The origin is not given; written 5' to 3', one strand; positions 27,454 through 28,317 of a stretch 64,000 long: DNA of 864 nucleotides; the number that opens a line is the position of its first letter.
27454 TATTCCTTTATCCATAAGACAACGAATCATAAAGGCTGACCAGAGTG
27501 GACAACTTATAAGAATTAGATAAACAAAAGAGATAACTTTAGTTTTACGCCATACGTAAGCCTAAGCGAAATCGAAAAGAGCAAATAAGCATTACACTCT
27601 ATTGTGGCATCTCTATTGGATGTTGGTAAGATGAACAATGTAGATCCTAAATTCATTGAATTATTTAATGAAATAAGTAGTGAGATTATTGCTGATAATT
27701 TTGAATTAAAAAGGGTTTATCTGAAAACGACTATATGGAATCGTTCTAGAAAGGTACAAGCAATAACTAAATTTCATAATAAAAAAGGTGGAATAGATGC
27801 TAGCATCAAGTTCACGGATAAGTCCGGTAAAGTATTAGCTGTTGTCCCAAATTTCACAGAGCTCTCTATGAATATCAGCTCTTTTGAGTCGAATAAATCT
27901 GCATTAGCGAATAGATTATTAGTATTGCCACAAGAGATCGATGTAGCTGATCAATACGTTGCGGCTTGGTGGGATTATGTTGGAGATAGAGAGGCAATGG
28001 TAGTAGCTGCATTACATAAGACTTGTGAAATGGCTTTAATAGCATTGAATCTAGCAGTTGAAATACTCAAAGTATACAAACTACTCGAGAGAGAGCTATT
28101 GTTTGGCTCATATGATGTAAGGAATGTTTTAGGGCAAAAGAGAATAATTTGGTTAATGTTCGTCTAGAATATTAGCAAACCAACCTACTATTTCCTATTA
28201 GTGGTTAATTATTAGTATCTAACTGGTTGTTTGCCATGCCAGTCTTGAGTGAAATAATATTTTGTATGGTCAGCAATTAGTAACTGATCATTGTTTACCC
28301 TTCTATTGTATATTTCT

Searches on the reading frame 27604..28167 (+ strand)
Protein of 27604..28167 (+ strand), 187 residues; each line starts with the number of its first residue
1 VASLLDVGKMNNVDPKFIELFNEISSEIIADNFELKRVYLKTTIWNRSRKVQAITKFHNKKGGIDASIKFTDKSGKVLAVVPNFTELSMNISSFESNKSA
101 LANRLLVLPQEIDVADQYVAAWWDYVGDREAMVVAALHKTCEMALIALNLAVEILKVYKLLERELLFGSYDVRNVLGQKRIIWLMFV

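Call 9: search_protein_families(library=pfam, proteins=[window:27604-28167:+], max_evalue=0.01)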
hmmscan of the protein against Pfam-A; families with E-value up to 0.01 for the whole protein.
window:27604-28167:+ (187 aa): 0 families

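Call 73: search_protein_families(library=padloc, proteins=[window:27604-28167:+], max_evalue=0.001)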
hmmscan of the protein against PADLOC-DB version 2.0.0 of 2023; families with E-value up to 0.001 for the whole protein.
window:27604-28167:+ (187 aa): 1 family
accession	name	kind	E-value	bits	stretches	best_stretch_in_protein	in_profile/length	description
PDLC05063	PDC-S67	-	0.00051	17.5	1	81-178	78-175/203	-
